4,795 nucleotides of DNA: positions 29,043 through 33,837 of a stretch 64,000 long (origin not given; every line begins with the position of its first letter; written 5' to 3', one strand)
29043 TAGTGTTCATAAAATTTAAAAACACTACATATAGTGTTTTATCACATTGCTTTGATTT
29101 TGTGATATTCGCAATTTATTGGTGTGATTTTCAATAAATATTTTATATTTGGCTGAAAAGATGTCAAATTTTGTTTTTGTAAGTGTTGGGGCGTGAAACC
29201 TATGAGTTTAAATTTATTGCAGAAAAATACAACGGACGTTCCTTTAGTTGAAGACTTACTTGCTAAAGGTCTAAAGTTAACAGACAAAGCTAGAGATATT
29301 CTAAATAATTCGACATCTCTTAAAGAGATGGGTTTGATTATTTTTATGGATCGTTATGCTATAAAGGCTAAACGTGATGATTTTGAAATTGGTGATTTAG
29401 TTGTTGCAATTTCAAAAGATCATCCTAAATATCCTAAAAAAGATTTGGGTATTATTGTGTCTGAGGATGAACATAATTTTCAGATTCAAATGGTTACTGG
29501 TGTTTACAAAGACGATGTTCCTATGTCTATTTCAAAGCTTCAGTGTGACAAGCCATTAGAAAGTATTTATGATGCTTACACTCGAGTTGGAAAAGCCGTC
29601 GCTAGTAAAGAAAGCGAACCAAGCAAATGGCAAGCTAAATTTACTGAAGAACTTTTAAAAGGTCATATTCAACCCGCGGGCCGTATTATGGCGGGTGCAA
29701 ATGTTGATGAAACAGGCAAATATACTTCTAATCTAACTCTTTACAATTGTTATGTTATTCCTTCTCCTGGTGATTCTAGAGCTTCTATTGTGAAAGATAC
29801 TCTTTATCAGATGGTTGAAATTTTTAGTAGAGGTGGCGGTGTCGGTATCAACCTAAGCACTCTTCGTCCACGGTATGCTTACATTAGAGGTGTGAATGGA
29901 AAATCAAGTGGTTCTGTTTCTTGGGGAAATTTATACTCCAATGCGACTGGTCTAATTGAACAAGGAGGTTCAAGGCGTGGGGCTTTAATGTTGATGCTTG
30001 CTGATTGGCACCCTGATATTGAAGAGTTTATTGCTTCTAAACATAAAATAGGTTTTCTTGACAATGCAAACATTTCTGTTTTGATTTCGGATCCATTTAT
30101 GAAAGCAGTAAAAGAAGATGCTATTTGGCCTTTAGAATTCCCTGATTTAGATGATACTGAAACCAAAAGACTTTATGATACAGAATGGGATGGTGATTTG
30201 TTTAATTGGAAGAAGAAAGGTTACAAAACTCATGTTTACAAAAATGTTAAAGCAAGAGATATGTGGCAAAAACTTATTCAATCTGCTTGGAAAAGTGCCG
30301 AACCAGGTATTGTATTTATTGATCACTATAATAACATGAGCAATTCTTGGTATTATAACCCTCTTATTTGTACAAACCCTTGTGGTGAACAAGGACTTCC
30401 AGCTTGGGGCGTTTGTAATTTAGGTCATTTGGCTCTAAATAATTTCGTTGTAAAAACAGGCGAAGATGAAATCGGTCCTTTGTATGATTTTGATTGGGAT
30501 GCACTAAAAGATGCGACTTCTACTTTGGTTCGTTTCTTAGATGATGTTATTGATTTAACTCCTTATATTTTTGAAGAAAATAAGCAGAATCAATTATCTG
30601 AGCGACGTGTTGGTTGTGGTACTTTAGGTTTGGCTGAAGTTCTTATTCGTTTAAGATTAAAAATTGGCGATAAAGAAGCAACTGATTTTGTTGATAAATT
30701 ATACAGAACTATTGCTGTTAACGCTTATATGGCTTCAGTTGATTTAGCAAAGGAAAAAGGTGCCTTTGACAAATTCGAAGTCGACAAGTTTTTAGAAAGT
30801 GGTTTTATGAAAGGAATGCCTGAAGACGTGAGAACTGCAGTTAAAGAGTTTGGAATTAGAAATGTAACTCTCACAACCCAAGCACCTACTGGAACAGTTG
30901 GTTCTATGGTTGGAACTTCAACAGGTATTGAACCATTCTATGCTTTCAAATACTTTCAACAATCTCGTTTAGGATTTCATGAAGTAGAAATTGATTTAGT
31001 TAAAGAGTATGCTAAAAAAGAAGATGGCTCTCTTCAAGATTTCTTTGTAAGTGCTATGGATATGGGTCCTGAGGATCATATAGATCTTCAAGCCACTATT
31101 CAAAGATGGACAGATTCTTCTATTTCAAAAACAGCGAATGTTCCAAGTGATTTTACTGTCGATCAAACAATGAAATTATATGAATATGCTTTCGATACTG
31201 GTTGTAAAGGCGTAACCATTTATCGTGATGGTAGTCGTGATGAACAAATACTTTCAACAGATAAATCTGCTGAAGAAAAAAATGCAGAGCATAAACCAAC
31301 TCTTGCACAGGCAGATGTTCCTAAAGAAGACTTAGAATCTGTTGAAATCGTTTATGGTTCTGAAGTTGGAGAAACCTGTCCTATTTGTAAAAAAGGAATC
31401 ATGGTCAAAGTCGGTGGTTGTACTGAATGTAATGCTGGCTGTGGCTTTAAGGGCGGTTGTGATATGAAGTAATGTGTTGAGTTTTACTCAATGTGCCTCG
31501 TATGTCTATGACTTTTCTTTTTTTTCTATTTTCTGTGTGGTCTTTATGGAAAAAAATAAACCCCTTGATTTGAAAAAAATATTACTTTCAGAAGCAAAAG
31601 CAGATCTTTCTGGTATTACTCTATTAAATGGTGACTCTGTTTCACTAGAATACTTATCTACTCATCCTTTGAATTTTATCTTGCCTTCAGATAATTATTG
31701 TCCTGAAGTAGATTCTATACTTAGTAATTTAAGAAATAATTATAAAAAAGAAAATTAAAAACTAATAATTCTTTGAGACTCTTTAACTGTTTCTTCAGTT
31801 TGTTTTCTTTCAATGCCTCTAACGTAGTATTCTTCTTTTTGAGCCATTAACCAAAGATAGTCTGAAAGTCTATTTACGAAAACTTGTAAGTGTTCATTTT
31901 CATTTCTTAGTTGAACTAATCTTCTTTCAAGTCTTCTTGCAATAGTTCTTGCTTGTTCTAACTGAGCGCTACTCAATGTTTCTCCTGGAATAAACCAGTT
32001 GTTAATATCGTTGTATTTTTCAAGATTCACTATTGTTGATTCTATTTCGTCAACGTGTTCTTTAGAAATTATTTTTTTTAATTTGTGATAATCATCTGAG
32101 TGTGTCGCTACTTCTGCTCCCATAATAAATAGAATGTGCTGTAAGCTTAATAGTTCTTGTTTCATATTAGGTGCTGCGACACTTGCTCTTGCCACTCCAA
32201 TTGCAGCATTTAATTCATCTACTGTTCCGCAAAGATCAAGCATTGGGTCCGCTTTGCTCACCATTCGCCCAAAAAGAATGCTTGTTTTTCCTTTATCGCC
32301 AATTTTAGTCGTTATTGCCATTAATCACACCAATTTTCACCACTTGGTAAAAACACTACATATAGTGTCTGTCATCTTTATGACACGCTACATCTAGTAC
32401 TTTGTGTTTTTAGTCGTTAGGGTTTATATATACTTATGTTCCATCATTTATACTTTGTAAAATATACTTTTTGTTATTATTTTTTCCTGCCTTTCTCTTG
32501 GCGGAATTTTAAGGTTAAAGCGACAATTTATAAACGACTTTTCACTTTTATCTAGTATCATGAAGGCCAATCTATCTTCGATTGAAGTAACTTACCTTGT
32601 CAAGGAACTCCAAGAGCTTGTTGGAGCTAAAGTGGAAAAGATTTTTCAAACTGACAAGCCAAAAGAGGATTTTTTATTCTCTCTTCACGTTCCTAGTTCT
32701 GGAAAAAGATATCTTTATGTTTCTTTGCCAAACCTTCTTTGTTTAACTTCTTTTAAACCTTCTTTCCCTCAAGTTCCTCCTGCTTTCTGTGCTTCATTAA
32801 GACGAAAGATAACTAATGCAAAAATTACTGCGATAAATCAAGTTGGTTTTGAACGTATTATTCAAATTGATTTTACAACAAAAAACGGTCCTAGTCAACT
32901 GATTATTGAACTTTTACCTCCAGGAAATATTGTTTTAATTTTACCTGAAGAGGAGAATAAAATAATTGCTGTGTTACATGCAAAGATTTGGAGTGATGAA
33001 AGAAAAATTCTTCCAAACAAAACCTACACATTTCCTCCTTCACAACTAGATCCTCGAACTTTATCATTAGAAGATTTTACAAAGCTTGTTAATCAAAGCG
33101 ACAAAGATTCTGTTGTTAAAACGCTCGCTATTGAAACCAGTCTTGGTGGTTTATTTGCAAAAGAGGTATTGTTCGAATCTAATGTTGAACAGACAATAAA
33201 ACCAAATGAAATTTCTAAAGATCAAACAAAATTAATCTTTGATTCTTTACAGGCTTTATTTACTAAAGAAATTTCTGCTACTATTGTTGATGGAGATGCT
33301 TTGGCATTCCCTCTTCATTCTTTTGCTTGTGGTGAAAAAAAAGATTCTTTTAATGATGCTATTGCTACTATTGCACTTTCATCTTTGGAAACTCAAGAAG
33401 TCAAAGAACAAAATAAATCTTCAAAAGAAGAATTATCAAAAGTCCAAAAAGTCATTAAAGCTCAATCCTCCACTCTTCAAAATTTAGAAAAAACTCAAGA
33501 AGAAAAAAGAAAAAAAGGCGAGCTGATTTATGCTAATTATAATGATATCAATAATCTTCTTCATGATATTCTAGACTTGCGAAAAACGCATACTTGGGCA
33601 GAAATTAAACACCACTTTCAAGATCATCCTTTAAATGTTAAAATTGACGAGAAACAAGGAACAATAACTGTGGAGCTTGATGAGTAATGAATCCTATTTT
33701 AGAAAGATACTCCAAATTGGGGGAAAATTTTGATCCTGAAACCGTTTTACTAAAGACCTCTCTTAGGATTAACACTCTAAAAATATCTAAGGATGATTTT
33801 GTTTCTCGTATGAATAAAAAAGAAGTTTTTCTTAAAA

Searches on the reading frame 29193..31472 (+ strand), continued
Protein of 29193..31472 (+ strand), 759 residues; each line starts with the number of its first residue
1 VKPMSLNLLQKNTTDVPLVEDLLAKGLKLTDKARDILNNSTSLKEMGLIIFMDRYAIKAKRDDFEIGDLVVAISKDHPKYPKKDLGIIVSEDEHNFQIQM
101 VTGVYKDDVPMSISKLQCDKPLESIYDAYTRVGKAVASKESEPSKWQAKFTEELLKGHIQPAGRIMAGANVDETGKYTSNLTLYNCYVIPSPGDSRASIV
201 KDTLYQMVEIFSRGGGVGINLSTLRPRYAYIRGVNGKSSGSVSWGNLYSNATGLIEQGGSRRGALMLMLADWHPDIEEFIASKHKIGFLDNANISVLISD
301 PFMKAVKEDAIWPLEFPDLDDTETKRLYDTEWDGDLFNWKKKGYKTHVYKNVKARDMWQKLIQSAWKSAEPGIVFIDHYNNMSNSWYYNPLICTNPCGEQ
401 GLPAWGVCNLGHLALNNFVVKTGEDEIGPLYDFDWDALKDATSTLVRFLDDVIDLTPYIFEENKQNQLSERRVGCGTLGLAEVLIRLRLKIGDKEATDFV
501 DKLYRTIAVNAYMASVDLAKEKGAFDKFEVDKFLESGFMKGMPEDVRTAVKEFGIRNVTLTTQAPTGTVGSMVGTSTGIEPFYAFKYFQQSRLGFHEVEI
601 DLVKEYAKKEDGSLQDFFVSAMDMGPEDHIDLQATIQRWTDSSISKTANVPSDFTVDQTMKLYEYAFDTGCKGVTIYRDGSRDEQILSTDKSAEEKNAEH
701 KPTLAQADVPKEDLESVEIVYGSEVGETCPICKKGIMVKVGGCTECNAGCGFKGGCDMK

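Call 46: find_encoding_contigs(protein=P0139, flank=10000, max_places=1)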
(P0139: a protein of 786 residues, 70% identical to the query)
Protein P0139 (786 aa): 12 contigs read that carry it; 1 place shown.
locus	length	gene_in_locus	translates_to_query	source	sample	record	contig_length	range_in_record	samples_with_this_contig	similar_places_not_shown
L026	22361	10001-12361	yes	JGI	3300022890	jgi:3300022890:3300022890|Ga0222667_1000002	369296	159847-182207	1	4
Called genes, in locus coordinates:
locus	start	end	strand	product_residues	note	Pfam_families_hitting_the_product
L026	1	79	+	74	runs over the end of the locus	-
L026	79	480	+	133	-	-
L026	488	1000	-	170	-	PF06414:Zeta_toxin (weak), PF13671:AAA_33 (weak)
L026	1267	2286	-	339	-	PF26550:Tricorn_2nd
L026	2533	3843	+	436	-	PF00753:Lactamase_B, PF12706:Lactamase_B_2, PF22505:RNase_J_b_CASP, PF07521:RMMBL (weak)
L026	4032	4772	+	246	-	PF00705:PCNA_N, PF04005:Hus1 (faint), PF02747:PCNA_C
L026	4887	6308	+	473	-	PF22025:ThiI_fer, PF02926:THUMP, PF02568:ThiI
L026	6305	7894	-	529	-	PF03321:GH3, PF23571:GH3_M, PF23572:GH3_C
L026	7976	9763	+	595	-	PF00317:Ribonuc_red_lgN, PF02867:Ribonuc_red_lgC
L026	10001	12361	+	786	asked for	PF00317:Ribonuc_red_lgN (weak), PF02867:Ribonuc_red_lgC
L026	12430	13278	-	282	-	-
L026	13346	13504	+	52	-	-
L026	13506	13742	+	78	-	-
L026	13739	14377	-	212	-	PF01923:Cob_adeno_trans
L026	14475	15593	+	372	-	PF05833:NFACT_N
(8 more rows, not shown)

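Call 47: find_encoding_contigs(protein=P0142, flank=10000, max_places=1)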
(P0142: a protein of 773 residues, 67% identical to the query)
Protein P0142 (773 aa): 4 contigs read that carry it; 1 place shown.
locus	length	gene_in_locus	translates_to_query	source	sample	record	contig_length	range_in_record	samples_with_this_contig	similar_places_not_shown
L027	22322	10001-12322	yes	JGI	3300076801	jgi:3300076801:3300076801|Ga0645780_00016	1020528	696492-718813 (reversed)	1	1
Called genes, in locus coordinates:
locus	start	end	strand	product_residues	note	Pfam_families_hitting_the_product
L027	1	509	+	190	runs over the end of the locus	-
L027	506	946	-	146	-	PF04471:Mrr_cat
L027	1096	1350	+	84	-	PF14358:DUF4405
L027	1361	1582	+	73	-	PF27309:MJ0753_N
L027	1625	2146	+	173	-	PF00210:Ferritin (weak), PF02915:Rubrerythrin, PF21349:RUBY_RBDX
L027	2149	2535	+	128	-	PF06397:Desulfoferrod_N, PF01880:Desulfoferrodox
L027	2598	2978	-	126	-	-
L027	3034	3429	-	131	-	PF22751:DUF488-N3a, PF04343:DUF488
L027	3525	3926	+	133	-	-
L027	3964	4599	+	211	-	PF00702:Hydrolase, PF06888:Put_Phosphatase (faint), PF12710:HAD, PF13419:HAD_2, PF08282:Hydrolase_3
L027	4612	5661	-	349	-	PF01544:CorA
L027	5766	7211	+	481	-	PF22025:ThiI_fer, PF02926:THUMP, PF02568:ThiI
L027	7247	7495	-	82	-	-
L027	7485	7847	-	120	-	-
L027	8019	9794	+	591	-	PF00317:Ribonuc_red_lgN, PF02867:Ribonuc_red_lgC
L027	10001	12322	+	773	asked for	PF00317:Ribonuc_red_lgN, PF02867:Ribonuc_red_lgC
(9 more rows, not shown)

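Call 48: find_encoding_contigs(protein=P0133, flank=10000, max_places=1)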
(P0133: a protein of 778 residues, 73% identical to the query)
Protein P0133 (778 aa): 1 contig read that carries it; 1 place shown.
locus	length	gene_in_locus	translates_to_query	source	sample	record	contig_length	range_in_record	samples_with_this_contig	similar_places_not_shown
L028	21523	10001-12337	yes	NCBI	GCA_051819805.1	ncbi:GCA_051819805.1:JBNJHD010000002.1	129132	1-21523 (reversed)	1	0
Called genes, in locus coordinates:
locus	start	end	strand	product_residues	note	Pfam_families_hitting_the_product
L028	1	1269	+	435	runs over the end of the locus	PF00753:Lactamase_B, PF12706:Lactamase_B_2, PF22505:RNase_J_b_CASP, PF07521:RMMBL (weak)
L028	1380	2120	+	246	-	PF00705:PCNA_N, PF02144:Rad1 (faint), PF02747:PCNA_C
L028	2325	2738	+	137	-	PF00072:Response_reg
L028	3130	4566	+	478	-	PF22025:ThiI_fer, PF02926:THUMP, PF02568:ThiI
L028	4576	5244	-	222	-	PF20582:UPF0758_N, PF04002:RadC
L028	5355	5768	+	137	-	PF01894:YjbQ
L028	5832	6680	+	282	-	PF01435:Peptidase_M48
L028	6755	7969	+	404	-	PF00999:Na_H_Exchanger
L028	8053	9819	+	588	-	PF00317:Ribonuc_red_lgN, PF02867:Ribonuc_red_lgC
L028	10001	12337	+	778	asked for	PF00317:Ribonuc_red_lgN (weak), PF02867:Ribonuc_red_lgC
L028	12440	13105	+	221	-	PF00702:Hydrolase, PF13419:HAD_2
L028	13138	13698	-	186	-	PF01923:Cob_adeno_trans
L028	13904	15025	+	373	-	PF05833:NFACT_N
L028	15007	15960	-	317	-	PF00106:adh_short (weak), PF01073:3Beta_HSD, PF01370:Epimerase, PF02719:Polysacc_synt_2, PF04321:RmlD_sub_bind, PF05368:NmrA (weak), PF13460:NAD_binding_10, PF16363:GDP_Man_Dehyd, +1 more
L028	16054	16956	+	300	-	PF17125:Methyltr_RsmF_N, PF01189:Methyltr_RsmB-F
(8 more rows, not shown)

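Call 58: find_related_loci(query=A2, collection=viral_contigs, flank=6000)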
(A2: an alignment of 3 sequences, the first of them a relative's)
Query A2 (153 aa) in viral_contigs; peptide patterns used: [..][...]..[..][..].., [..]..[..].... (x = any residue, [..] = any of these).
523 stretches matched a pattern; 4 encode a relative of the query (tblastn E <= 1e-3); 4 distinct loci.
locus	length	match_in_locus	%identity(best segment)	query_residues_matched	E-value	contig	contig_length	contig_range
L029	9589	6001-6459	53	1-153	3e-49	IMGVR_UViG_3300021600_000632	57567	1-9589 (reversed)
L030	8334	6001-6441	50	1-147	9e-49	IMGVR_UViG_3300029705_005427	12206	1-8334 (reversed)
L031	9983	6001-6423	49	1-142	7e-44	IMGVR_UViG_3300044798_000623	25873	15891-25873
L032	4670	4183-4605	49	1-142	1e-42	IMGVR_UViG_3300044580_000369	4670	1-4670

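Call 85: search_protein_families(library=ncbifam, proteins=[window:29202-31472:+], max_evalue=0.00001)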
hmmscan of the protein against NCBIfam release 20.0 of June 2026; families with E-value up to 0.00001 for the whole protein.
window:29202-31472:+ (756 aa): 21 families
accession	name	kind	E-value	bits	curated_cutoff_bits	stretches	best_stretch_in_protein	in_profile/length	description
NF005991.0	PRK08115.1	equivalog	1.1e-195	652.2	854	2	283-750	363-853/858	vitamin B12-dependent ribonucleotide reductase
TIGR02504.1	NrdJ_Z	equivalog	9.4e-156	519.9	399.95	1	116-684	16-606/606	adenosylcobalamin-dependent ribonucleoside-diphosphate reductase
NF006417.0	PRK08665.1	equivalog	1.6e-122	410.2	961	2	117-609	32-474/759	vitamin B12-dependent ribonucleotide reductase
NF005010.0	PRK06406.1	subfamily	4.4e-92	309.6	1125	2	94-607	173-625/771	vitamin B12-dependent ribonucleotide reductase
NF005401.0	PRK06948.1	subfamily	1.6e-86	291.2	906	1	121-693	32-599/604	ribonucleotide reductase-like protein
TIGR02506.1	NrdE_NrdA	equivalog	5.5e-85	286.1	341.05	1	115-670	18-609/616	ribonucleoside-diphosphate reductase subunit alpha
NF006207.0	PRK08332.1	equivalog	5.8e-63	212.7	2400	3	386-591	1235-1445/1684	vitamin B12-dependent ribonucleotide reductase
NF005122.0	PRK06556.1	equivalog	8.9e-54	182.6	859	2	186-529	163-494/960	vitamin B12-dependent ribonucleotide reductase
NF005544.0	PRK07207.1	equivalog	8.9e-52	176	965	1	211-596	400-808/965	ribonucleoside-diphosphate reductase subunit alpha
NF005101.0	PRK06539.1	equivalog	1.7e-51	175.2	988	1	124-604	175-667/822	ribonucleoside-diphosphate reductase subunit alpha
NF006279.0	PRK08447.1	equivalog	3.1e-49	168.1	1082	3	114-394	154-426/789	ribonucleoside-diphosphate reductase subunit alpha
NF009029.0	PRK12365.1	equivalog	3.3e-47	161.1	1350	1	191-590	464-883/1046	ribonucleoside-diphosphate reductase subunit alpha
NF005483.0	PRK07088.1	equivalog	5.4e-44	150.5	1214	1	179-676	235-751/764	ribonucleoside-diphosphate reductase subunit alpha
NF005736.0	PRK07562.1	equivalog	2.2e-41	141.5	1737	3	288-528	396-603/1222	vitamin B12-dependent ribonucleotide reductase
NF006577.0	PRK09102.1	equivalog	3.5e-41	141.2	620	2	121-317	43-229/604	ribonucleoside-diphosphate reductase subunit alpha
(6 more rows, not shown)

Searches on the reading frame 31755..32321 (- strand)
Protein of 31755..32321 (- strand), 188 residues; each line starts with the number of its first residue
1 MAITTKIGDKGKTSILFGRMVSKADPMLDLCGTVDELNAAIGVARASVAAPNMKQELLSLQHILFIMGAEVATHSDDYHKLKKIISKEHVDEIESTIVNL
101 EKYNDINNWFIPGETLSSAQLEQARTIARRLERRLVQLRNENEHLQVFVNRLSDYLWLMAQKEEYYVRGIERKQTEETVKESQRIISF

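Call 3: search_protein_families(library=pfam, proteins=[window:31755-32321:-])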
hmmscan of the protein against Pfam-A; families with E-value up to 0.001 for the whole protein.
window:31755-32321:- (188 aa): 1 family
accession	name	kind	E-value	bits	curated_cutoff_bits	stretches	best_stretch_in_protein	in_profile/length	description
PF01923.23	Cob_adeno_trans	-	5.7e-45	153.9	24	1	3-161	1-169/171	Cobalamin adenosyltransferase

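Call 85: search_protein_families(library=ncbifam, proteins=[window:31755-32321:-], max_evalue=0.00001)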
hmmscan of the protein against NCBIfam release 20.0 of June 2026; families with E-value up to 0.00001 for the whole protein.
window:31755-32321:- (188 aa): 1 family
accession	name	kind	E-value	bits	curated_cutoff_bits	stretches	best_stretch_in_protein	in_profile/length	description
TIGR00636.1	PduO_Nterm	equivalog_domain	8.4e-42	142.8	108.45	1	4-163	1-159/171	cob(I)yrinic acid a,c-diamide adenosyltransferase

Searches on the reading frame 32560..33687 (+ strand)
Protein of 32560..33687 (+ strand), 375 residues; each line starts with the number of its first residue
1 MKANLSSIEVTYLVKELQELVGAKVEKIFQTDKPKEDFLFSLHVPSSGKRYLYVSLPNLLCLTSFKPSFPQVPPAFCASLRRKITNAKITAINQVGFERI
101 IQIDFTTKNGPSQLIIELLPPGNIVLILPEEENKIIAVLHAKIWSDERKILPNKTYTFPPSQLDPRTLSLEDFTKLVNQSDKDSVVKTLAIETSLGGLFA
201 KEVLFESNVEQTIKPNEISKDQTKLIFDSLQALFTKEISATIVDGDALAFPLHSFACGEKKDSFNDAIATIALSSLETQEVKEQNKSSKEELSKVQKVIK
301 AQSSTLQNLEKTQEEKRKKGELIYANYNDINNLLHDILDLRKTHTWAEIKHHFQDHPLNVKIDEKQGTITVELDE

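Call 3: search_protein_families(library=pfam, proteins=[window:32560-33687:+])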
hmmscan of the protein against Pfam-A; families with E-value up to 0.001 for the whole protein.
window:32560-33687:+ (375 aa): 1 family
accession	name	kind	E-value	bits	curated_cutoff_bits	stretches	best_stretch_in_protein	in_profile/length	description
PF05833.16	NFACT_N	-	4.5e-47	161.3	31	1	10-367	5-378/456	NFACT N-terminal and middle domains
